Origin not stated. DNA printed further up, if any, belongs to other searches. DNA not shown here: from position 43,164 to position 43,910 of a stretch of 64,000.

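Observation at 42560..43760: Three accessory genes wedged between pheS and pheT (small membrane ORF, alpha/beta hydrolase, HIT-like gene), all with overlapping stops and starts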

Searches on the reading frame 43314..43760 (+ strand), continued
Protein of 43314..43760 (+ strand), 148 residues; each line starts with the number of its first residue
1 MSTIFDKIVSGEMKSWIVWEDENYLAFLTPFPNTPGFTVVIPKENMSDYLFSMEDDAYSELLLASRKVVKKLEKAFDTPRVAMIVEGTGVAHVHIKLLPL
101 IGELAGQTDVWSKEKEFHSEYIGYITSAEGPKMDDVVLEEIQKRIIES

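Call 39: search_protein_representatives(protein=window:43314-43760:+)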
Query: 148 residues. Proteins with E-value up to 0.001 (for the whole library): 2087; up to 1e-10: 544; up to 1e-30: 46. The best 150 are listed.
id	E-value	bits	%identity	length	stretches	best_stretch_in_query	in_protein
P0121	9.9e-88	307.5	38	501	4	6-146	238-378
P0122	1.1e-54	200.4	63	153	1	2-146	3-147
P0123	3.8e-50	185.7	57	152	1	3-147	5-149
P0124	5.1e-49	182.0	35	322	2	3-142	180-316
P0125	1.7e-47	177.1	36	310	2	3-142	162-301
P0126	2.6e-45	170.0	34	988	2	3-142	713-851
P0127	2.2e-42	160.5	37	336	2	4-145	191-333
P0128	2.4e-42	160.4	38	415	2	3-141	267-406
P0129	8.8e-42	158.6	35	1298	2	4-144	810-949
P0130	6.6e-41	155.7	72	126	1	3-99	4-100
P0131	1.3e-39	151.6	36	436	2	3-134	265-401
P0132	1.4e-39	151.5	36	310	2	5-136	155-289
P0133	1.7e-39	151.2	38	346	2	3-136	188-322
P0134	4.8e-39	149.7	34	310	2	4-134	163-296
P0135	7.6e-39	149.1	35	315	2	4-135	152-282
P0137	3.6e-36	140.4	34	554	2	4-136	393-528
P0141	6.2e-36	139.6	31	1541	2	3-144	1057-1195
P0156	9.2e-33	129.3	40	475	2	3-147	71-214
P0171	9.7e-30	119.5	47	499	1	4-144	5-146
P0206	4.7e-25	104.3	41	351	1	3-135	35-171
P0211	1.5e-24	102.7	43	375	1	3-144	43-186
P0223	2.2e-23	98.9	44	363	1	3-142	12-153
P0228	8.0e-23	97.1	42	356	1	4-145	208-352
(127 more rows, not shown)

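Call 41: predict_structure(alignment_id=A3)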
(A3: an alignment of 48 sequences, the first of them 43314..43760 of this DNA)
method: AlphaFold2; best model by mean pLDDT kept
length: 148 residues; sequences in the alignment: 48
mean_pLDDT: 84.5   pTM: 0.82
mean pLDDT of the five models: 84.5, 81.6, 78.0, 76.9, 76.5
residues with pLDDT >= 90: 74; 70-90: 44; 50-70: 27; < 50: 3
segments of 3 or more residues with pLDDT < 50: 110-112
pLDDT, mean of each block of 10 residues (from residue 1): 84 93 94 85 90 93 97 91 83 89 60 60 64 91 96
secondary structure, 60 per line:
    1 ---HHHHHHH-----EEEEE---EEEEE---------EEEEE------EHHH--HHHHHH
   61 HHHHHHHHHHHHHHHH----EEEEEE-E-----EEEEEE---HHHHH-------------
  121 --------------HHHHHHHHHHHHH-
elements in order: H4-10 E16-20 E24-28 E38-42 H55-76 E81-86 E94-99 H103-107 H135-147

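Call 44: search_protein_families(library=pfam, proteins=[P0121, P0124, P0125, P0126, P0128, P0129, P0141, P0137, P0171, P0156], max_evalue=0.001)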
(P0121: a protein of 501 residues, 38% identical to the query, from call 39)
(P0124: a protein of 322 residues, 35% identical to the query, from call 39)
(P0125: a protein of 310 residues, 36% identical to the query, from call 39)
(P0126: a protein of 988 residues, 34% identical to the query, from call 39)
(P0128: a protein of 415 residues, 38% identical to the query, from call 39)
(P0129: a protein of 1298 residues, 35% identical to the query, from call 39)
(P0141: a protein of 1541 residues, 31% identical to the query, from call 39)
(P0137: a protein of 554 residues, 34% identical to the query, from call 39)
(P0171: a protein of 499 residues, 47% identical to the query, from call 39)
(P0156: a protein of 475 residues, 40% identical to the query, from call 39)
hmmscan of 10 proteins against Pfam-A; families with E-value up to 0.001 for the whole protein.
P0121 (501 aa): 1 family
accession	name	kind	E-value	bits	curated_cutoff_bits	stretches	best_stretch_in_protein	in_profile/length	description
PF01230.28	HIT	-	8e-11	42.9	21.5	0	406-470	2-64/98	HIT domain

P0124 (322 aa): 1 family
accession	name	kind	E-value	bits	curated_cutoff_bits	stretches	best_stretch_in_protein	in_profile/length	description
PF01230.28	HIT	-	9.5e-15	55.5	21.5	2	188-265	2-83/98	HIT domain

P0125 (310 aa): 1 family
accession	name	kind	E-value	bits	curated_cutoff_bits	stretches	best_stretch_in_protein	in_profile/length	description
PF01230.28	HIT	-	1.7e-06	29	21.5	1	170-243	2-74/98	HIT domain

P0126 (988 aa): 3 families
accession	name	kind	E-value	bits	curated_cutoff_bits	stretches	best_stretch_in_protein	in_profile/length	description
PF01112.23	Asparaginase_2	-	1.1e-88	297.8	27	1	265-548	2-302/309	Asparaginase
PF00755.25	Carn_acyltransf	-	1.1e-14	54.5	22.3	1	7-229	345-573/574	Choline/Carnitine o-acyltransferase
PF01230.28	HIT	-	9.6e-12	45.8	21.5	1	722-792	3-72/98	HIT domain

P0128 (415 aa): 1 family
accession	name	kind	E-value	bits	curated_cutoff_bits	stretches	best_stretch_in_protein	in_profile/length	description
PF01230.28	HIT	-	3.4e-08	34.4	21.5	1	282-343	8-68/98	HIT domain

P0129 (1298 aa): 5 families
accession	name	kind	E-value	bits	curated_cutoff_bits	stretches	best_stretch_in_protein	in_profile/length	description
PF01112.23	Asparaginase_2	-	7e-77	259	27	1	355-638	2-298/309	Asparaginase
PF00152.25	tRNA-synt_2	-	2.4e-33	116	25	1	966-1292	9-308/308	tRNA synthetases class II (D, K and N)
PF00755.25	Carn_acyltransf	-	1.1e-15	57.7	22.3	1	2-221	293-496/574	Choline/Carnitine o-acyltransferase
PF01230.28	HIT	-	1.3e-07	32.6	21.5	1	817-901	2-90/98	HIT domain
PF01409.25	tRNA-synt_2d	-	0.00025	21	19.8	0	1059-1106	106-154/246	tRNA synthetases class II core domain (F)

P0141 (1541 aa): 4 families
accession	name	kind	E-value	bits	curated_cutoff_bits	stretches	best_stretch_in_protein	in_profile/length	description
PF01112.23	Asparaginase_2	-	1.8e-71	241.2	27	1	606-883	5-304/309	Asparaginase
PF00755.25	Carn_acyltransf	-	9.9e-58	196.5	22.3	1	6-479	2-502/574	Choline/Carnitine o-acyltransferase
PF00152.25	tRNA-synt_2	-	2.8e-27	96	25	1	1216-1534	13-307/308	tRNA synthetases class II (D, K and N)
PF01230.28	HIT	-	3.2e-05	24.9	21.5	1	1066-1139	3-75/98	HIT domain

P0137 (554 aa): 2 families
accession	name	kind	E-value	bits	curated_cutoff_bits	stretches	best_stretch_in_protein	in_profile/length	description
PF01112.23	Asparaginase_2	-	3.2e-46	158.3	27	1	10-235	22-263/309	Asparaginase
PF01230.28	HIT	-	2.2e-11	44.7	21.5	1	400-471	2-72/98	HIT domain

P0171 (499 aa): 2 families
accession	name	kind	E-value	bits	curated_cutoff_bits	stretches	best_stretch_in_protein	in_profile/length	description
PF00152.25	tRNA-synt_2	-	6.3e-27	94.9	25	1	194-487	24-302/308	tRNA synthetases class II (D, K and N)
PF01409.25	tRNA-synt_2d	-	0.00012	22.1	19.8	0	461-486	210-235/246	tRNA synthetases class II core domain (F)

P0156 (475 aa): 3 families
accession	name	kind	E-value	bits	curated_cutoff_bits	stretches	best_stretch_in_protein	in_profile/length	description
PF00152.25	tRNA-synt_2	-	7e-19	68.5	25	1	257-468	73-307/308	tRNA synthetases class II (D, K and N)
PF01230.28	HIT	-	6e-05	24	21.5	1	79-152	2-74/98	HIT domain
PF01409.25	tRNA-synt_2d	-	0.00028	20.9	19.8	0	289-328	111-153/246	tRNA synthetases class II core domain (F)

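Call 45: fold_search(model_id=the predicted structure, library=pdb)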
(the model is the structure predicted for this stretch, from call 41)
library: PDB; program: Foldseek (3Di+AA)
matches with E <= 10: 648; with E <= 0.001: 115
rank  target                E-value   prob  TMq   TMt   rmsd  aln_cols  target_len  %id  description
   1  3p0t_A                7.9e-10  1.00  0.70  0.75   3.6       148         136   26  Crystal structure of an HIT-like protein from mycobacterium paratuberculosis (released 2010-12-08)
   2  7mqw_A                1.2e-09  1.00  0.75  0.80   2.8       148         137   26  Histidine triad protein (released 2021-05-26)
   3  3lb5_D                5.0e-09  1.00  0.65  0.74   6.5       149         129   23  Crystal structure of Hit-like protein involved in cell-cycle regulation from Bartonella henselae with unknown ligand (released 2010-01-19)
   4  3lb5_B                6.1e-09  1.00  0.64  0.70   6.5       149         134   24  Crystal structure of Hit-like protein involved in cell-cycle regulation from Bartonella henselae with unknown ligand (released 2010-01-19)
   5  3lb5_A                1.0e-08  1.00  0.65  0.73   4.9       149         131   24  Crystal structure of Hit-like protein involved in cell-cycle regulation from Bartonella henselae with unknown ligand (released 2010-01-19)
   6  2eo4                  1.3e-08  1.00  0.70  0.70   7.7       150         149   21  Crystal structure of hypothetical histidine triad nucleotide-binding protein ST2152 from Sulfolobus tokodaii strain7 (released 2007-10-02)
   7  3lb5_C                1.5e-08  1.00  0.68  0.74   4.1       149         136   24  Crystal structure of Hit-like protein involved in cell-cycle regulation from Bartonella henselae with unknown ligand (released 2010-01-19)
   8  6d6j_B                2.5e-07  1.00  0.53  0.67   3.2       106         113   33  Crystal structure of HIT family hydrolase from Legionella pneumophila Philadelphia 1 (released 2018-05-02)
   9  3o0m_B                4.6e-07  1.00  0.70  0.76   4.5       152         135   19  Crystal structure of a ZN-bound histidine triad family protein from Mycobacterium smegmatis (released 2010-08-04)
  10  3o0m_A                4.6e-07  1.00  0.66  0.70   4.9       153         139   18  Crystal structure of a ZN-bound histidine triad family protein from Mycobacterium smegmatis (released 2010-08-04)
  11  6n3y_B                5.9e-07  1.00  0.56  0.73   2.6       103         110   34  Human Histidine Triad Nucleotide Binding Protein 1 (Hint1) with Bound 5'-O-[(3-Indolyl)-1-Ethyl]Carbamoyl Guanosine (released 2019-09-18)
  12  5ipc_B                5.9e-07  1.00  0.54  0.70   3.0       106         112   32  Human Histidine Triad Nucleotide Binding Protein 1 (hHint1) H112N mutant nucleoside thiophosphoramidate substrate comp (released 2017-03-15)
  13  5waa_B                5.9e-07  1.00  0.52  0.66   3.5       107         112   31  Human Histidine Triad Nucleotide Binding Protein 1 (hHint1) C84R mutant (released 2018-06-06)
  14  6j65_A                6.3e-07  1.00  0.55  0.71   2.7       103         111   36  Crystal structure of human HINT1 mutant complexing with AP4A II (released 2019-09-25)
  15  1kpa_A                6.7e-07  1.00  0.54  0.68   3.1       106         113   35  PKCI-1-ZINC (released 1996-07-11)
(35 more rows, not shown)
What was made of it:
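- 43314..43760 (+): MccH-clade HIT phosphoramidase. AF2 model pLDDT 84.5; best folds are 3p0t and 7mqw (calls 41, 45).
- On HIT superfamily (PF01230): Foldseek probability 1.0 to 3p0t, 7mqw and HINT1 (calls 41, 45).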

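Call 46: search_protein_families(library=ncbifam, proteins=[P0171, P0156, P0129, P0124, P0228, P0211, P0223, P0206], max_evalue=0.001)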
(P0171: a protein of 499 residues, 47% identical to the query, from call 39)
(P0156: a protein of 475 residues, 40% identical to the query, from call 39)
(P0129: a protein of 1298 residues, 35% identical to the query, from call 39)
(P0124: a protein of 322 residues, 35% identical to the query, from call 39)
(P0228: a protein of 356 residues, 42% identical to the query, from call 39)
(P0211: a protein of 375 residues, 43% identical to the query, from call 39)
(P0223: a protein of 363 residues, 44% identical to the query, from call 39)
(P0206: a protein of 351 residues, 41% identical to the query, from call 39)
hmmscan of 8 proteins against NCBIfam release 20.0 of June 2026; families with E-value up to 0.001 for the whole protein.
P0171 (499 aa): 8 families
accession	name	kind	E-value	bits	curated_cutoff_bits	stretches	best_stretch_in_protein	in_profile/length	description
NF005053.0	PRK06462.1-3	equivalog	8.4e-56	189.6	322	1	227-498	1-273/274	asparagine synthetase A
NF005055.0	PRK06462.1-5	equivalog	3e-46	158.1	389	1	187-492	26-334/341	asparagine synthetase A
NF003037.0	PRK03932.1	equivalog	8.1e-35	120.6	414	1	189-485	130-438/451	asparagine--tRNA ligase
TIGR00457.1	asnS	equivalog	8.7e-32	110.5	342.6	1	194-491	138-448/455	asparagine--tRNA ligase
NF005052.0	PRK06462.1-1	equivalog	7.2e-16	58.2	368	1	194-480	51-334/353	asparagine synthetase A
NF003483.0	PRK05159.1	equivalog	4e-15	55.6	353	1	236-491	176-431/438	aspartate--tRNA(Asn) ligase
NF005054.0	PRK06462.1-4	equivalog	1.1e-14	54.2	309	1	375-488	194-307/318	asparagine synthetase A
TIGR00458.1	aspS_nondisc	equivalog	1.3e-07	31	368.4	1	222-491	160-421/428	aspartate--tRNA(Asn) ligase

P0156 (475 aa): 9 families
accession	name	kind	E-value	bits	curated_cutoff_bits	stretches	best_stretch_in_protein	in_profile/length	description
NF005053.0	PRK06462.1-3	equivalog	1.7e-45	155.7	322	2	349-475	150-274/274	asparagine synthetase A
NF005055.0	PRK06462.1-5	equivalog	2.2e-39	135.5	389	2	346-469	215-335/341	asparagine synthetase A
TIGR00457.1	asnS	equivalog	1e-19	70.8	342.6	2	349-470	330-451/455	asparagine--tRNA ligase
NF003037.0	PRK03932.1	equivalog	8.2e-19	67.9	414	2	349-469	326-446/451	asparagine--tRNA ligase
TIGR00458.1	aspS_nondisc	equivalog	2e-09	37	368.4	1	349-468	304-422/428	aspartate--tRNA(Asn) ligase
NF003483.0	PRK05159.1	equivalog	2.2e-09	36.7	353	1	360-467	325-431/438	aspartate--tRNA(Asn) ligase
NF005052.0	PRK06462.1-1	equivalog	2.3e-08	33.5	368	1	421-472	298-350/353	asparagine synthetase A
NF005054.0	PRK06462.1-4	equivalog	1.9e-06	27.2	309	1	350-472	194-315/318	asparagine synthetase A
NF045834.1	M_plasma_HinT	exception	4.5e-05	24.3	130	1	72-142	1-70/102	histidine triad protein HinT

P0129 (1298 aa): 11 families
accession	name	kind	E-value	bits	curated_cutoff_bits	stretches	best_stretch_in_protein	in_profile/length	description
NF007589.0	PRK10226.1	equivalog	1.7e-63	214.5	567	1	356-638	6-300/321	beta-aspartyl-peptidase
NF005053.0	PRK06462.1-3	equivalog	2.8e-60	204.2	322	1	1015-1298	1-274/274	asparagine synthetase A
NF005055.0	PRK06462.1-5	equivalog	1e-57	195.8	389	1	967-1291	19-334/341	asparagine synthetase A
NF003037.0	PRK03932.1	equivalog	7.4e-36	124.1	414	1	966-1292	120-446/451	asparagine--tRNA ligase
TIGR00457.1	asnS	equivalog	2.2e-33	115.8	342.6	1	965-1292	122-450/455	asparagine--tRNA ligase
NF003483.0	PRK05159.1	equivalog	1.3e-22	80.3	353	1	966-1290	124-431/438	aspartate--tRNA(Asn) ligase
TIGR00458.1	aspS_nondisc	equivalog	2.3e-18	66.4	368.4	1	975-1291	129-422/428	aspartate--tRNA(Asn) ligase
NF005052.0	PRK06462.1-1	equivalog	3.6e-18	65.7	368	1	966-1296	36-351/353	asparagine synthetase A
NF005054.0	PRK06462.1-4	equivalog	1.3e-14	54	309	2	1172-1295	193-315/318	asparagine synthetase A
NF045834.1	M_plasma_HinT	exception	3.7e-08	34.2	130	1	810-888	1-78/102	histidine triad protein HinT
NF001756.1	PRK00484.1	subfamily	2.7e-05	23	468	0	1261-1292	455-486/488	lysine--tRNA ligase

P0124 (322 aa): 1 family
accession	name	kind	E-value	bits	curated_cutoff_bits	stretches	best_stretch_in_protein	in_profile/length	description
NF045834.1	M_plasma_HinT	exception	6e-17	62.4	130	2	181-277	1-101/102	histidine triad protein HinT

P0228 (356 aa): 15 families
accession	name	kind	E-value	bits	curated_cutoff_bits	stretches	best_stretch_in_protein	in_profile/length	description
TIGR03162.1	ribazole_cobC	equivalog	3.1e-31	108.2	162.9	1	5-181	1-175/176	alpha-ribazole phosphatase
NF005567.0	PRK07238.1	equivalog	6.6e-24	84.9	326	1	4-200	179-377/378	bifunctional RNase H/acid phosphatase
NF038349.1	dPGM_arch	equivalog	9.5e-21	74.6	225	1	6-188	2-175/194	2,3-diphosphoglycerate-dependent phosphoglycerate mutase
NF045917.1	PhserinePhPspA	equivalog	1.9e-16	60.4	350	1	4-202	3-202/211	phosphoserine phosphatase PspA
TIGR03848.1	MSMEG_4193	subfamily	1.3e-14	54.1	203.85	1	5-157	2-159/204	MSMEG_4193 family putative phosphomutase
NF011580.0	PRK15004.1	equivalog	2.9e-14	53.6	250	1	4-198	2-197/203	adenosylcobalamin/alpha-ribazole phosphatase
NF002901.0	PRK03482.1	equivalog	7.8e-14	51.8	261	1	6-203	5-208/215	2,3-diphosphoglycerate-dependent phosphoglycerate mutase GpmB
NF009994.0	PRK13463.1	equivalog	4.4e-13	49.5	277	1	5-200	5-202/203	phosphoserine phosphatase 1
NF009993.0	PRK13462.1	equivalog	4.3e-10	39.6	226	1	2-188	5-185/203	acid phosphatase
NF002217.0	PRK01112.1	equivalog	2.9e-08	33.4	320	1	43-190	67-221/228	2,3-bisphosphoglycerate-dependent phosphoglycerate mutase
NF045834.1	M_plasma_HinT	exception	3.7e-08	34.1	130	1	208-274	1-66/102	histidine triad protein HinT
NF002339.0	PRK01295.1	equivalog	1e-07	31.7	316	1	1-164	1-172/206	2,3-bisphosphoglycerate-dependent phosphoglycerate mutase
TIGR01258.1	pgm_1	subfamily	1.7e-06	27.6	81.7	1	4-104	2-104/245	2,3-bisphosphoglycerate-dependent phosphoglycerate mutase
NF010713.0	PRK14115.1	equivalog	2.5e-05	23.7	305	0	3-103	2-104/248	2,3-diphosphoglycerate-dependent phosphoglycerate mutase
NF010718.0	PRK14120.1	equivalog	0.00028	20.3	366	0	2-104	4-108/249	phosphoglyceromutase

P0211 (375 aa): 4 families
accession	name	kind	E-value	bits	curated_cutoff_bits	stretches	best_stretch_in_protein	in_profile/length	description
NF007539.0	PRK10151.1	equivalog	7.6e-13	48.5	184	1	196-331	12-147/179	50S ribosomal protein L7/L12-serine acetyltransferase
NF045834.1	M_plasma_HinT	exception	1.9e-07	31.9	130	1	44-111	1-67/102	histidine triad protein HinT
NF011709.0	PRK15130.1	equivalog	0.0001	22.2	218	1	256-335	62-141/186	spermidine N1-acetyltransferase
NF042953.1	Hhe_antiphage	equivalog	0.00098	16.6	2000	1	155-288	670-803/1797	DUF4011 domain-containing anti-phage protein Hhe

P0223 (363 aa): 3 families
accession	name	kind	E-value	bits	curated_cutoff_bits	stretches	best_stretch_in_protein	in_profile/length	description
NF007539.0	PRK10151.1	equivalog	1.7e-12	47.3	184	1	193-274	68-150/179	50S ribosomal protein L7/L12-serine acetyltransferase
NF045834.1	M_plasma_HinT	exception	7.1e-06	26.8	130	1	13-76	1-64/102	histidine triad protein HinT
NF011709.0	PRK15130.1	equivalog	0.00058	19.7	218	0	194-275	59-141/186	spermidine N1-acetyltransferase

P0206 (351 aa): 4 families
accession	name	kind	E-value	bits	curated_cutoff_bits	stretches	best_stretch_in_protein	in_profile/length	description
NF005053.0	PRK06462.1-3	equivalog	8.7e-25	87.8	322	1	253-349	1-96/274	asparagine synthetase A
NF005055.0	PRK06462.1-5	equivalog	7.3e-22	77.9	389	1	238-347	51-162/341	asparagine synthetase A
TIGR00457.1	asnS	equivalog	6e-06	25.3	342.6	1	265-349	187-270/455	asparagine--tRNA ligase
NF045834.1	M_plasma_HinT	exception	1.7e-05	25.6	130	1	36-102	1-66/102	histidine triad protein HinT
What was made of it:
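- MccH-type HIT domains are fused to AsnA-like class II synthetase cores in P0171, P0156, P0206 and P0129, which score best against asparagine synthetase A models, and in P0141, which carries a class II tRNA-synt_2 core (calls 44, 46).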

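Call 61: search_dna_similar(query=window:43314-43760:+, collection=plasmids, mode=protein, max_evalue=1e-8, max_rows=25)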
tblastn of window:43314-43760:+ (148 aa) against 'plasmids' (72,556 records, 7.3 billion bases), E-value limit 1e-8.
Records with a match: 147; places in all: 148; records where one place covers at least 80% of the query: 7.
Best place of each record, by identity: <60% 147.
By first word of the organism name: Ralstonia 134; Proteus 2; Acinetobacter 2; Salmonella 1; Pseudoalteromonas 1; Bernardetia 1; Phocaeicola 1; Parabacteroides 1; Bacteroides 1; Tsukamurella 1; and 2 more.
By predicted mobility (MOB-suite, as given by PLSDB): mobilizable 108; non-mobilizable 39.
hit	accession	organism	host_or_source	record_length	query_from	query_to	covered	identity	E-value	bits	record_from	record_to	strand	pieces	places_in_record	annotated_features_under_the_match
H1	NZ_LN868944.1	Salmonella enterica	Homo sapiens,feces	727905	1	148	100%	45.0%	6e-32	125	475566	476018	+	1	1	HIT family protein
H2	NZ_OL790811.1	Proteus mirabilis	-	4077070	2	148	99%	40.0%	4e-28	115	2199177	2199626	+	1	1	none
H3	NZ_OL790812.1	Proteus mirabilis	-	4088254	2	148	99%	40.0%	4e-28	115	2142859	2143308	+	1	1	none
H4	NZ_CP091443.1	Pseudoalteromonas sp. CF6-2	sediment,South Sea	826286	3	145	97%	40.1%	8e-23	100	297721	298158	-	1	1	HIT family protein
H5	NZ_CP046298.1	Acinetobacter lwoffii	Homo sapiens,clinical isolate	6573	2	145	97%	36.5%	2e-23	101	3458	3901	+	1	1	HIT domain-containing protein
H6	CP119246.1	Acinetobacter bereziniae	Homo sapiens,blood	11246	2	145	97%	36.5%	2e-23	101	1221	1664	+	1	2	HIT domain-containing protein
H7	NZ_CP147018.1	Bernardetia sp. Wsw4-3y2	Red alga,Red algae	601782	1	120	81%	37.5%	6e-16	81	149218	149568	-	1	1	HIT family protein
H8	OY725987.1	Phocaeicola massiliensis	-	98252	1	103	70%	38.8%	4e-15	78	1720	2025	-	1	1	record has no annotation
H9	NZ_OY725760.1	Parabacteroides distasonis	-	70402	1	103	70%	38.8%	5e-15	78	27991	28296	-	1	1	HIT family protein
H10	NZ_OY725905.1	Bacteroides finegoldii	-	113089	1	103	70%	37.9%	1e-15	79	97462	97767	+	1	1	HIT family protein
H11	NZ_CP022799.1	Ralstonia solanacearum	Solanum tuberosum,single cell,Potato ...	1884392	4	107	70%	36.7%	1e-11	68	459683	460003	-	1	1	none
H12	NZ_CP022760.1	Ralstonia solanacearum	Solanum tuberosum,single cell,Potato ...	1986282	4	107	70%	36.7%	3e-10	64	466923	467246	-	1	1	none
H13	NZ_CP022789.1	Ralstonia solanacearum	Solanum tuberosum,single cell,Potato ...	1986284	4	107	70%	36.7%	3e-10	64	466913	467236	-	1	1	none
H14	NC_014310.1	Ralstonia solanacearum PSI07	-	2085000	4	107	70%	36.7%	3e-10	64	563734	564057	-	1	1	none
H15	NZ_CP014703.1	Ralstonia solanacearum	Solanum tuberosum,cell culture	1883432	4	107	70%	36.7%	4e-10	64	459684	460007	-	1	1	none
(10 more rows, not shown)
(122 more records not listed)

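Call 63: get_annotated_region(hit=H1, flank=4000)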
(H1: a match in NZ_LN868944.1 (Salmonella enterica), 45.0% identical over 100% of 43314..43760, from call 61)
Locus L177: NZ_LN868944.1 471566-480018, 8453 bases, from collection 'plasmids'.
description: Salmonella enterica subsp. enterica serovar Senftenberg strain NCTC10384 plasmid 2, complete sequence
organism: Salmonella enterica (NCBI taxid 28150)
taxonomy: Bacteria; Pseudomonadota; Gammaproteobacteria; Enterobacterales; Enterobacteriaceae; Salmonella; Salmonella enterica
host: -; source: Homo sapiens,feces; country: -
typing (MOB-suite, as given by PLSDB): non-mobilizable
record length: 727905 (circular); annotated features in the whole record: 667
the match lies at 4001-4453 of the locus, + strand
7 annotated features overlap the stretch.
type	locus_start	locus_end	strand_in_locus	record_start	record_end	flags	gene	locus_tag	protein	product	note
CDS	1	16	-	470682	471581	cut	-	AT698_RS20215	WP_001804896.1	AraC family transcriptional regulator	GO:0006355 - regulation of DNA-templated transcription [Evidence IEA]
CDS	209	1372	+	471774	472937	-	yqhD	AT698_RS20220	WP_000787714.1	alcohol dehydrogenase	-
CDS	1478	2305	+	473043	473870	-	dkgA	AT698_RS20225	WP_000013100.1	2,5-didehydrogluconate reductase DkgA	-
CDS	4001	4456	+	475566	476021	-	-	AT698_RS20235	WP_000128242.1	HIT family protein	-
CDS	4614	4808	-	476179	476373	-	-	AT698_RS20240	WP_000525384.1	hypothetical protein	-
CDS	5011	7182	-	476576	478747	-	-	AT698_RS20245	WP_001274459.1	YgiQ family radical SAM protein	-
CDS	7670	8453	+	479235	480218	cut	-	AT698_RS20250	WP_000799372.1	TRAP transporter substrate-binding protein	-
